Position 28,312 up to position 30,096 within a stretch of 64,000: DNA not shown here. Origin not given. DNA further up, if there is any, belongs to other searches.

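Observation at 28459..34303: Large-exon, CGT-biased minus-strand gene encoding a roughly 1524-aa protein of unusual architecture (signal peptide, LamG-like, PD40-like, ephrin-receptor-like Cys repeats, about 10 TM)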

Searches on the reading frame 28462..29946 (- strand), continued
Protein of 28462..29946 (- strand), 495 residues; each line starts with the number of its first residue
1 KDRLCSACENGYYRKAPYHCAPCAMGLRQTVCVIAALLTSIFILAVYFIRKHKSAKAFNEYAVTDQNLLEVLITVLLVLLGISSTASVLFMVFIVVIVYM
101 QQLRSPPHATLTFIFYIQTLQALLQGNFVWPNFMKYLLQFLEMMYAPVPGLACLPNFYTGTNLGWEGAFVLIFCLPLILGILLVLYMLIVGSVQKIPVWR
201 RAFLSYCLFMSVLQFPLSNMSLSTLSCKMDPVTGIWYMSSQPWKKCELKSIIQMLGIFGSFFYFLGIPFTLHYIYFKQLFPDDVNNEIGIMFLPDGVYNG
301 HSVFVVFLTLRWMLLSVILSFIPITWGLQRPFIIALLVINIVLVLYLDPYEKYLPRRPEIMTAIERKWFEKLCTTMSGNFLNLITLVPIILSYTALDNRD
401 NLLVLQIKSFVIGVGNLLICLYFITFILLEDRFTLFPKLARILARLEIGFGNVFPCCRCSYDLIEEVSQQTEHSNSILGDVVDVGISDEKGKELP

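Call 45: search_protein_families(library=pfam, alignment_id=A4, max_evalue=1)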
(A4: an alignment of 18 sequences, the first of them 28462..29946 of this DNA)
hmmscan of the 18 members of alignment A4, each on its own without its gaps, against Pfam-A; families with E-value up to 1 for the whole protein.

A. member 1, window:28462-29946:- (495 aa): 1 family
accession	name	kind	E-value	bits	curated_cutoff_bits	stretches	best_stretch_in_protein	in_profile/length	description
PF24633.1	DUF7630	-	0.14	12.8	27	1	2-23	22-45/45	Domain of unknown function (DUF7630)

B. families by the number of members that match (of 18 scanned): 22 families
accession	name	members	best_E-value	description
PF24633.1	DUF7630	13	0.00087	Domain of unknown function (DUF7630)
PF23091.2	TNFR_ELAPOR1_6th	6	0.0022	ELAPOR1-like, TNF receptor-like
PF06011.17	TRP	4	1.8e-05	Transient receptor potential (TRP) ion channel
PF03107.22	C1_2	2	0.061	C1 domain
PF03302.18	VSP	2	0.29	Giardia variant-specific surface protein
PF01708.21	Gemini_mov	1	0.0013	Geminivirus putative movement protein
PF15957.10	Comm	1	0.031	Commissureless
PF07214.17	DUF1418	1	0.042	Protein of unknown function (DUF1418)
PF11750.13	DUF3307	1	0.05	Protein of unknown function (DUF3307)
PF07699.19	Ephrin_rec_like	1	0.15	Tyrosine-protein kinase ephrin type A/B receptor-like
PF23783.1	Zn_ribbon_TiaS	1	0.17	TiaS C-terminal zinc ribbon domain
PF07438.16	DUF1514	1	0.18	Protein of unknown function (DUF1514)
PF18912.6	DZR_2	1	0.19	Double zinc ribbon domain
PF19324.4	LETM2_N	1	0.23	LETM1 domain-containing protein LETM2 N-terminus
PF18955.5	DUF5698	1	0.24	Domain of unknown function (DUF5698)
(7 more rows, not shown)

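Call 46: predict_structure(alignment_id=A4)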
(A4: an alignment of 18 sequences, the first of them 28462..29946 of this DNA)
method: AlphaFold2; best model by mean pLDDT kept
length: 495 residues; sequences in the alignment: 18
mean_pLDDT: 74.1   pTM: 0.72
mean pLDDT of the five models: 74.1, 69.8, 69.6, 69.1, 68.6
residues with pLDDT >= 90: 40; 70-90: 288; 50-70: 131; < 50: 36
segments of 3 or more residues with pLDDT < 50: 61-63, 81-88, 474-476, 478-494
pLDDT, mean of each block of 10 residues (from residue 1): 61 70 70 72 75 59 58 60 47 63 72 87 78 71 55 70 74 79 76 65 79 83 88 86 81 87 81 72 73 67 82 90 87 94 89 73 88 82 91 83 88 88 79 73 90 67 54 49 43 37
secondary structure, 60 per line:
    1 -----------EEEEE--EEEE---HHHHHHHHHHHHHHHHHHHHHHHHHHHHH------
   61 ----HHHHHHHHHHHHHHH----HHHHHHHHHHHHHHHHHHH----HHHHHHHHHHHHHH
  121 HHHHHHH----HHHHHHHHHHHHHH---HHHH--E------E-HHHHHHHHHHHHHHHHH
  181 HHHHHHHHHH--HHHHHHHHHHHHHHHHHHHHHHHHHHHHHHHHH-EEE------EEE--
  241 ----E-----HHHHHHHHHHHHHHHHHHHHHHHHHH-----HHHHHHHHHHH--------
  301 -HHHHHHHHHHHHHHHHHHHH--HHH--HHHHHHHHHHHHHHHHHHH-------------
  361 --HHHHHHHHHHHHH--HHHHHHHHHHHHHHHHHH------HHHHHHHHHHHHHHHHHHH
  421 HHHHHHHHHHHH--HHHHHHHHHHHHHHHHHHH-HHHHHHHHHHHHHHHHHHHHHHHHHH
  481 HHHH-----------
elements in order: E12-16 E19-22 H26-54 H65-79 H84-102 H107-127 H132-145 H149-152 H164-190 H193-225 E227-229 E236-238 H251-276 H282-292 H302-321 H329-347 H363-375 H378-395 H402-432 H435-453 H455-484

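Call 50: fold_search(model_id=the predicted structure, library=pdb)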
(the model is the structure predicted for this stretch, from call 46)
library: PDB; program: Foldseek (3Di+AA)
matches with E <= 10: 42; with E <= 0.001: 0
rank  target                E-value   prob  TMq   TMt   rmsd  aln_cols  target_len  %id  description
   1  6si5                  9.6e-01  0.06  0.12  0.15  20.3       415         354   11  T. cruzi FPPS in complex with 1-methyl-5-(4,5,6,7-tetrahydrothieno[3,2-c]pyridine-5-carbonyl)pyridin-2(1H)-one (released 2020-08-26)
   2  8xq8                  1.1e+00  0.03  0.10  0.06  25.5       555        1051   13  Structure of the sea urchin spSLC9C1 in state-1 w/ cAMP protomer (released 2024-07-17)
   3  5x7d                  1.9e+00  0.03  0.11  0.12  27.9       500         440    9  Structure of beta2 adrenoceptor bound to carazolol and an intracellular allosteric antagonist (released 2017-08-16)
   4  8si2_A                2.3e+00  0.05  0.11  0.07  27.0       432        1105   10  Cryo-EM structure of TRPM7 in MSP2N2 nanodisc in apo state (released 2023-05-17)
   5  6prz                  2.5e+00  0.02  0.09  0.09  27.9       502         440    9  XFEL beta2 AR structure by ligand exchange from Alprenolol to Alprenolol. (released 2019-11-13)
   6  8jcz_2                3.0e+00  0.08  0.15  0.12  12.3       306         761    9  Cryo-EM structure of mGlu2-mGlu3 heterodimer in presence of LY341495, NAM563, and LY2389575 (dimerization mode III) (released 2023-06-21)
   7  2p1c_A                3.4e+00  0.02  0.11  0.13  21.3       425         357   11  T. Brucei Farnesyl Diphosphate Synthase Complexed with Bisphosphonate BPH-210 (released 2008-03-04)
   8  5xsz                  3.7e+00  0.02  0.10  0.11  27.6       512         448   10  Crystal structure of zebrafish lysophosphatidic acid receptor LPA6 (released 2017-08-16)
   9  6n52_A                3.9e+00  0.07  0.14  0.10  17.0       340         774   11  Metabotropic Glutamate Receptor 5 Apo Form (released 2019-01-23)
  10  7ose_A                4.5e+00  0.02  0.14  0.14  28.5       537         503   12  cytochrome bd-II type oxidase with bound aurachin D (released 2021-11-17)
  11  8gym_2F               4.9e+00  0.04  0.10  0.19  27.9       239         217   13  Cryo-EM structure of Tetrahymena thermophila respiratory mega-complex MC IV2+(I+III2+II)2 (released 2023-06-14)
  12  8wpu_A                4.9e+00  0.03  0.13  0.10  19.5       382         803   12  Human calcium-sensing receptor(CaSR) bound to cinacalcet in complex with Gq protein (released 2023-11-22)
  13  4o6m_A                5.1e+00  0.05  0.11  0.15  16.1       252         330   12  Structure of AF2299, a CDP-alcohol phosphotransferase (CMP-bound) (released 2014-05-14)
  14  9bh1                  5.1e+00  0.02  0.11  0.12  21.6       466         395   14  Apo GltPh, intermediate outward-facing state (released 2025-03-12)
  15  8b71_A                5.1e+00  0.02  0.11  0.10  22.4       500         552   11  Upright KimA dimer with bound c-di-AMP from B. subtilis (released 2023-01-18)
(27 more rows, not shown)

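Call 60: list_cluster_members(proteins=[P0119, P0006, P0008, P0021, P0024, P0031, P0034, P0041, P0046, P0055])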
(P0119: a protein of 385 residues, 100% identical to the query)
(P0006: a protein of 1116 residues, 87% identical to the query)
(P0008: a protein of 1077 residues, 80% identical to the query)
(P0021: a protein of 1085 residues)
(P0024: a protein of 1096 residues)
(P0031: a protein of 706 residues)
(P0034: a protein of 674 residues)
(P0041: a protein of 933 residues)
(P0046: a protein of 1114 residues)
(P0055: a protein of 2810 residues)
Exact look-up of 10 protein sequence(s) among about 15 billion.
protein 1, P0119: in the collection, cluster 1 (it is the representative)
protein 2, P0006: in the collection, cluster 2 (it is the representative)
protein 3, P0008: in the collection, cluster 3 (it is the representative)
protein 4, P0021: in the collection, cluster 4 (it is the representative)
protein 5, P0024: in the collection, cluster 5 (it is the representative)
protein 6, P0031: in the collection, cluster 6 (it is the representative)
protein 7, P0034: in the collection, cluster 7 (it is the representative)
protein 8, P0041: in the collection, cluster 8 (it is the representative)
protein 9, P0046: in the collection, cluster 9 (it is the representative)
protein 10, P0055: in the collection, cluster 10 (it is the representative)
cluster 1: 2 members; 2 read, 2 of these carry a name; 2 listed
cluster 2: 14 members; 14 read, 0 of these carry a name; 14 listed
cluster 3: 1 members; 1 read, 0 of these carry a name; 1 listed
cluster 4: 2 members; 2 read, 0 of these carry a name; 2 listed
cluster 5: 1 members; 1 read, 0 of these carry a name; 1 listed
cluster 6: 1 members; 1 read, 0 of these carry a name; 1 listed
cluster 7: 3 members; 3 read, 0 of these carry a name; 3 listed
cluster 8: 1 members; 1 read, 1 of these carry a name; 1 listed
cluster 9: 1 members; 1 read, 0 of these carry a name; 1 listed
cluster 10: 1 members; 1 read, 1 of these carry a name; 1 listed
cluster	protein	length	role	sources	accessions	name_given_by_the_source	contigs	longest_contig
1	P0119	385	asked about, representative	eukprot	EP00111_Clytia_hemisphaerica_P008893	TCONS_00025977-protein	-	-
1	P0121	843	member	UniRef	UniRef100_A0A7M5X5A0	Uncharacterized protein n=1 Tax=Clytia hemisphaerica TaxID=252671 RepID=A0A7M5X5A0_9CNID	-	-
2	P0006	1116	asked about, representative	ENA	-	-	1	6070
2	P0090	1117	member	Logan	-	-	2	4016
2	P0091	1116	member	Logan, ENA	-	-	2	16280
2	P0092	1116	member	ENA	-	-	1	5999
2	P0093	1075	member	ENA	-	-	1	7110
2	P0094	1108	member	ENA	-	-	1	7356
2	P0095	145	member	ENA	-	-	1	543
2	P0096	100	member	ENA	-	-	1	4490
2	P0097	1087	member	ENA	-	-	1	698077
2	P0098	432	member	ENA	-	-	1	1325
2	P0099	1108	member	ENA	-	-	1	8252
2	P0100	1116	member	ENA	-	-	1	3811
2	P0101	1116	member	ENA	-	-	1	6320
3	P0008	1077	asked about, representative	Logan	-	-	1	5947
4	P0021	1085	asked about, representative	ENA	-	-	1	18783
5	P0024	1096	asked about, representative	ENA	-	-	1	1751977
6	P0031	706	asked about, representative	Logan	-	-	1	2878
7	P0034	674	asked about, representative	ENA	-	-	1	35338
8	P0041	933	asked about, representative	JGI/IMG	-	hypothetical protein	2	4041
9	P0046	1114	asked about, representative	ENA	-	-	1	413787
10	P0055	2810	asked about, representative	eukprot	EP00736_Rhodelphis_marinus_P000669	Rmarinus@m.14180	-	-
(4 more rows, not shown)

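Call 85: find_encoding_contigs(protein=P0021, flank=8000, max_places=2)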
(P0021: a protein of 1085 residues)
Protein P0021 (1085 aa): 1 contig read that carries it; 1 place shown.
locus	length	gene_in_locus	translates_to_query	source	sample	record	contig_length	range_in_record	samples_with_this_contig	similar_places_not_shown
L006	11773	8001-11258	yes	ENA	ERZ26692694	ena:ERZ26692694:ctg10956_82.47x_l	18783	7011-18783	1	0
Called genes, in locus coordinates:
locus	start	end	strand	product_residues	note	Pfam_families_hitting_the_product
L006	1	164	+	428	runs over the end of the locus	PF00078:RVT_1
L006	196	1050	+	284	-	PF13966:zf-RVT (faint)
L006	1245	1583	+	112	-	-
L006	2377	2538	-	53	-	-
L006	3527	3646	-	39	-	-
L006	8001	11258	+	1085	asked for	PF08263:LRRNT_2 (faint), PF00560:LRR_1 (faint), PF12799:LRR_4 (faint), PF23598:LRR_14 (faint), PF13855:LRR_8 (weak)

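Call 86: find_encoding_contigs(protein=P0024, flank=8000, max_places=2)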
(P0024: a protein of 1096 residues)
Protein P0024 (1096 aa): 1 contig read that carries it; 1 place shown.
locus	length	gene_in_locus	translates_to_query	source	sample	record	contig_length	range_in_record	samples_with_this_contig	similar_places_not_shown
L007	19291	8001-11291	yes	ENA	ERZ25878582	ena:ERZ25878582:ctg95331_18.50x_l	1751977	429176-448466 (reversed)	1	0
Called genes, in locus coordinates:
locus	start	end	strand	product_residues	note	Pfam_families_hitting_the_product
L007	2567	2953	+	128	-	-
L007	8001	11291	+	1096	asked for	PF12799:LRR_4 (faint), PF00560:LRR_1 (faint), PF23598:LRR_14, PF13855:LRR_8 (weak)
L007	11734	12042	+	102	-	-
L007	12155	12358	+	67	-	-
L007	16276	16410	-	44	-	-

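Call 87: find_encoding_contigs(protein=P0029, flank=8000, max_places=3)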
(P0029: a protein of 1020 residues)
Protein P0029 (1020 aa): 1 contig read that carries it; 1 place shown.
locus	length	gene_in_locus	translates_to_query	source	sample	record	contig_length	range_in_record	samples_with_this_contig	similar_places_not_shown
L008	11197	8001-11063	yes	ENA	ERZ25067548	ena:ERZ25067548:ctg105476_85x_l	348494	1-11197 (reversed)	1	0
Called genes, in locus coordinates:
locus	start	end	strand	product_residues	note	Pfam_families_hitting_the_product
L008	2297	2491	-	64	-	-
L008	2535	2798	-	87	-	-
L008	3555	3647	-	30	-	-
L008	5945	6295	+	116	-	-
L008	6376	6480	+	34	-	-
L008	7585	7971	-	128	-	-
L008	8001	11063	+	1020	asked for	PF00560:LRR_1 (faint), PF12799:LRR_4 (faint), PF23598:LRR_14 (weak), PF13855:LRR_8 (weak)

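Call 92: search_protein_families(library=pfam, proteins=[P0022, P0026, P0031, P0034, P0038, P0041, P0042, P0046, P0047, P0053], max_evalue=0.001)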
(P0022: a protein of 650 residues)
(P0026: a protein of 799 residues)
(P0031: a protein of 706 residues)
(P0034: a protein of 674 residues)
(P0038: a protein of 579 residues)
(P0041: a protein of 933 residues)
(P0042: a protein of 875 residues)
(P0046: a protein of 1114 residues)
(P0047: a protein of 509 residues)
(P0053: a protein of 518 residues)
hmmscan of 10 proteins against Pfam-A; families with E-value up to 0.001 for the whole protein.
P0022 (650 aa): 0 families

P0026 (799 aa): 3 families
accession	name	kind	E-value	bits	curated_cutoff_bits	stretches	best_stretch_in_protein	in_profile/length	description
PF00560.39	LRR_1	-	1.4e-08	33.7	20.6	0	47-67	2-22/23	Leucine Rich Repeat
PF12799.13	LRR_4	-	1e-05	26.1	27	0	70-104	2-34/44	Leucine Rich repeats (2 copies)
PF13855.12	LRR_8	-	1.4e-05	25.2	27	1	31-79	11-59/61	Leucine rich repeat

P0031 (706 aa): 2 families
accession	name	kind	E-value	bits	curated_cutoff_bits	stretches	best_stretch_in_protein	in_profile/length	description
PF13855.12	LRR_8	-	4e-05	23.7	27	1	16-52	23-59/61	Leucine rich repeat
PF00560.39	LRR_1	-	0.0003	20.8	20.6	0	20-41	2-23/23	Leucine Rich Repeat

P0034 (674 aa): 0 families

P0038 (579 aa): 0 families

P0041 (933 aa): 7 families
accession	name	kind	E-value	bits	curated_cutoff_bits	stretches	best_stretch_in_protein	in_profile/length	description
PF13855.12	LRR_8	-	1.2e-24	86.2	27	3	131-186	6-61/61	Leucine rich repeat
PF00560.39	LRR_1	-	9.1e-19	64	20.6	0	55-77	1-23/23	Leucine Rich Repeat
PF12799.13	LRR_4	-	1.3e-13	51.1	27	0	176-211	3-35/44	Leucine Rich repeats (2 copies)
PF23598.1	LRR_14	-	2.1e-11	43.7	40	1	39-109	56-122/353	Leucine-rich repeat region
PF13516.12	LRR_6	-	7.8e-07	29.1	23.4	0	175-186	4-15/24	Leucine Rich repeat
PF24758.1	LRR_At5g56370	-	8.4e-05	22.8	27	0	140-210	27-96/227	FBD-associated F-box protein At5g56370, LRR repeats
PF24633.1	DUF7630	-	0.00012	22.6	27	1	463-498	7-45/45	Domain of unknown function (DUF7630)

P0042 (875 aa): 4 families
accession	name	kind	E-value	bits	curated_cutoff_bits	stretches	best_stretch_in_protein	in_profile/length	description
PF00560.39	LRR_1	-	5e-15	52.8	20.6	0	185-206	2-23/23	Leucine Rich Repeat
PF13855.12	LRR_8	-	1.3e-13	51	27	2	160-219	2-61/61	Leucine rich repeat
PF12799.13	LRR_4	-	7.4e-10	39.2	27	0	207-243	1-37/44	Leucine Rich repeats (2 copies)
PF23598.1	LRR_14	-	9.6e-08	31.6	40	1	173-282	60-166/353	Leucine-rich repeat region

P0046 (1114 aa): 6 families
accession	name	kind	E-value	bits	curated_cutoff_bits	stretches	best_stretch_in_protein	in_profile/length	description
PF13855.12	LRR_8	-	9.1e-27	93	27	3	148-209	1-61/61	Leucine rich repeat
PF00560.39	LRR_1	-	2.3e-22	74.7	20.6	0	51-66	2-17/23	Leucine Rich Repeat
PF12799.13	LRR_4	-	1.6e-20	73.1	27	0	25-60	2-38/44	Leucine Rich repeats (2 copies)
PF23598.1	LRR_14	-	2.9e-10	39.9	40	1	47-159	20-128/353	Leucine-rich repeat region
PF13516.12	LRR_6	-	1.8e-07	31.1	23.4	0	222-234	4-16/24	Leucine Rich repeat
PF24633.1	DUF7630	-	0.0007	20.1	27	1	493-525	10-45/45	Domain of unknown function (DUF7630)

P0047 (509 aa): 0 families

P0053 (518 aa): 0 families
